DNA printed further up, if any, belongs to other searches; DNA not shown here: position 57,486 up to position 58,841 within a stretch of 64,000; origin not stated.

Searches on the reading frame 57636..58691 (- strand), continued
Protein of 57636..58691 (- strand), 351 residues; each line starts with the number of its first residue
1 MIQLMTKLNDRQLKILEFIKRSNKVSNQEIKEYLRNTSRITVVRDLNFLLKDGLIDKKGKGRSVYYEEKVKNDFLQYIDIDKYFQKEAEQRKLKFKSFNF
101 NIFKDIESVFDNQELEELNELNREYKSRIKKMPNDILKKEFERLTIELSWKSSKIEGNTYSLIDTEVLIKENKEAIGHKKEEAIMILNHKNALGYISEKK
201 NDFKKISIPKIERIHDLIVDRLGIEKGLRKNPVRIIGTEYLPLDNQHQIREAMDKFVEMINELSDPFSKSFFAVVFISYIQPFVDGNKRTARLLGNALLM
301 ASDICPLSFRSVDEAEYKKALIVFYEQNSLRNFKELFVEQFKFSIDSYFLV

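Call 23: search_protein_families(library=padloc, proteins=[window:57636-58691:-], max_evalue=0.01)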
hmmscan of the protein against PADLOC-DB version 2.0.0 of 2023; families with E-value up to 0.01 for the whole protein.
window:57636-58691:- (351 aa): 20 families
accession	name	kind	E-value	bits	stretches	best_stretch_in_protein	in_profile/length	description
PDLC03963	SoFic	-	6.5e-22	76.4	1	113-305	27-218/361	-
PDLC04840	PDC-S04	-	1.2e-17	62.4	1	142-339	9-210/227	-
PDLC04837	PDC-S04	-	3.8e-11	40.7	1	130-343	12-226/234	-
PDLC04836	PDC-S04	-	3.9e-09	34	1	138-328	19-216/244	-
PDLC04966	PDC-S24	-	3e-06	24.4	1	203-306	229-343/497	-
PDLC04839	PDC-S04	-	4.9e-06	24.4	1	277-325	137-187/205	-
PDLC01879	CARF3--CARF_TM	-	1.6e-05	22.6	1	4-67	151-208/222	-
PDLC01434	CasR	-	2.5e-05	22.2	1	7-67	125-183/191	"CAS-I,CAS-II,CAS-III,CAS-IV,CAS-V,CAS-VI; associated_signaling"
PDLC04838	PDC-S04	-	5.8e-05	21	1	276-339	139-200/209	-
PDLC01866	CARF3--CARF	-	6.7e-05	20.9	1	4-62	133-190/207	-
PDLC01852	CARF3--CARF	-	0.00014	19.9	1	3-63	136-195/208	-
PDLC01875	CARF3--CARF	-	0.00015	19.7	1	2-79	138-214/219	-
PDLC01860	CARF3--CARF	-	0.0003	18.9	1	3-63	136-195/210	-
PDLC01850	CARF3--CARF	-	0.00071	17.5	1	4-66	139-200/209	-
PDLC01848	CARF3--CARF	-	0.00075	17.2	1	3-59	130-183/197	-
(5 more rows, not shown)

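Call 24: search_protein_families(library=phrogs, proteins=[window:57636-58691:-], max_evalue=0.001)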
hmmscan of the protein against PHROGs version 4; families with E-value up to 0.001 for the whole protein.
window:57636-58691:- (351 aa): 2 families
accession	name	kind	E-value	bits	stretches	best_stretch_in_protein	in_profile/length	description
phrog_11900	-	unknown function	7.7e-31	108.4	1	138-339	7-216/230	-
phrog_5978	-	unknown function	1.2e-22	81.5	1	116-314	23-233/364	-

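Call 43: predict_structure(alignment_id=A1)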
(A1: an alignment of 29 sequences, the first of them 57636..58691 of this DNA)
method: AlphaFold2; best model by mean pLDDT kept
length: 351 residues; sequences in the alignment: 29
mean_pLDDT: 90.7   pTM: 0.87
mean pLDDT of the five models: 90.7, 84.4, 83.1, 81.5, 78.9
residues with pLDDT >= 90: 240; 70-90: 104; 50-70: 6; < 50: 1
segments of 3 or more residues with pLDDT < 50: none
pLDDT, mean of each block of 10 residues (from residue 1): 67 92 91 89 92 90 89 85 88 89 86 93 91 89 92 89 94 91 95 95 95 97 92 86 92 96 95 95 94 96 90 87 92 92 89 65
secondary structure, 60 per line:
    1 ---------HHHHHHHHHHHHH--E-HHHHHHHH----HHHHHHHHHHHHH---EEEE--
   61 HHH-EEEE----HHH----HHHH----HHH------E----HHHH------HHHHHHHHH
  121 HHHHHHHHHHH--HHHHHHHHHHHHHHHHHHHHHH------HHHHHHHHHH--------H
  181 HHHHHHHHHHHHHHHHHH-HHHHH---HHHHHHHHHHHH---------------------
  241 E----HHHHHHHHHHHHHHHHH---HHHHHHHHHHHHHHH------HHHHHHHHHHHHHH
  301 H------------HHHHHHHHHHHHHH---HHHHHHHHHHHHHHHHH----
elements in order: H10-22 H27-34 H39-51 E55-58 E65-68 H80-83 H102-105 H112-131 H134-155 H162-171 H180-198 H200-204 H208-219 H246-262 H266-280 H287-301 H314-327 H331-347

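Call 45: fold_search(model_id=the predicted structure, library=pdb)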
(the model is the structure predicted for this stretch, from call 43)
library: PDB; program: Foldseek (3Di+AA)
matches with E <= 10: 1048; with E <= 0.001: 55
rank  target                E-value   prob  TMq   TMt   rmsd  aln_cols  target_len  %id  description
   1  4u04_A                3.1e-10  1.00  0.54  0.59   5.4       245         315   22  Structure of a eukaryotic fic domain containing protein (released 2014-12-10)
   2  6i7i                  3.8e-10  1.00  0.55  0.58   4.5       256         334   21  Crystal structure of dimeric FICD mutant K256A complexed with MgATP (released 2019-09-25)
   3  5jj6_B                6.1e-10  1.00  0.56  0.59   4.2       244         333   22  Fic-1 (aa134 - 508) from C. elegans (released 2016-06-01)
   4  4u04_B                8.3e-10  1.00  0.56  0.60   4.5       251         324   22  Structure of a eukaryotic fic domain containing protein (released 2014-12-10)
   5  6i7g_B                9.7e-10  1.00  0.58  0.60   2.8       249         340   20  Crystal structure of dimeric wild type FICD complexed with ATP (released 2019-09-25)
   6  4u0z_G                1.2e-09  1.00  0.56  0.60   4.5       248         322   22  Eukaryotic Fic Domain containing protein with bound APCPP (released 2014-12-10)
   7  9yz5_A                1.3e-09  1.00  0.57  0.60   4.2       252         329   21  human FicD bound with farnesyl pyrophosphate (released 2026-02-25)
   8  6i7k                  1.4e-09  1.00  0.60  0.63   2.3       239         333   21  Crystal structure of monomeric FICD mutant L258D complexed with MgATP (released 2019-09-25)
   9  4u0z_H                1.4e-09  1.00  0.56  0.62   2.9       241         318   20  Eukaryotic Fic Domain containing protein with bound APCPP (released 2014-12-10)
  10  4u0z_C                1.8e-09  1.00  0.59  0.63   2.4       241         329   21  Eukaryotic Fic Domain containing protein with bound APCPP (released 2014-12-10)
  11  4u0z_E                1.8e-09  1.00  0.59  0.63   2.5       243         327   21  Eukaryotic Fic Domain containing protein with bound APCPP (released 2014-12-10)
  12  4u0z_A                1.9e-09  1.00  0.57  0.61   2.9       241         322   20  Eukaryotic Fic Domain containing protein with bound APCPP (released 2014-12-10)
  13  6i7l                  2.0e-09  1.00  0.58  0.60   3.3       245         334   22  Crystal structure of monomeric FICD mutant L258D complexed with MgAMP-PNP (released 2019-09-25)
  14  4u07_A                2.1e-09  1.00  0.57  0.61   4.3       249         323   22  ATP bound to eukaryotic FIC domain containing protein (released 2014-12-10)
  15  4u0s_B                2.2e-09  1.00  0.57  0.62   4.3       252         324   22  Structure of Eukaryotic fic domain containing protein with ADP (released 2014-12-10)
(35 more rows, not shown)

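Call 50: search_protein_representatives(alignment_id=A1)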
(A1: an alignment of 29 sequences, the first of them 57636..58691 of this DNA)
Query: 29 sequences, 347 profile positions. Proteins with E-value up to 0.001 (for the whole library): 5534; up to 1e-10: 1909; up to 1e-30: 547. The best 150 are listed.
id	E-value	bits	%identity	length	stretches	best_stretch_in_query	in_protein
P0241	1.1e-140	485.2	-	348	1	3-345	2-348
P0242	2.2e-137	474.4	-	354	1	2-346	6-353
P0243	1.5e-133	461.8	-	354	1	1-345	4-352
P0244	2.8e-132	457.6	-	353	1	3-345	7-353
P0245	6.5e-131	453.1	-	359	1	2-346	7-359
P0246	8.7e-128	442.8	-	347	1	5-345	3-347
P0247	1.9e-126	438.4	-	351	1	1-345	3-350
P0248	2.0e-126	438.4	-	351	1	2-345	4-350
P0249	2.4e-122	424.9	-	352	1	3-345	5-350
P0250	2.3e-121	421.7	-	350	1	3-346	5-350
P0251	6.2e-119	413.7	-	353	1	3-345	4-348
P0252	9.3e-118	409.8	-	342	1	5-345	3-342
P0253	1.1e-117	409.6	-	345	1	6-346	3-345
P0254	6.7e-116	403.7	-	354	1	1-346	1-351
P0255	1.1e-112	393.2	-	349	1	5-345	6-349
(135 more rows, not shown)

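Call 64: find_related_loci(query=A1, collection=viral_contigs, flank=5000)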
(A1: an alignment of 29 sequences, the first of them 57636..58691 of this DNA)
Query A1 (351 aa) in viral_contigs; peptide patterns used: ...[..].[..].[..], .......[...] (x = any residue, [..] = any of these).
143 stretches matched a pattern, but none encodes a relative of the query by tblastn (E <= 1e-3).
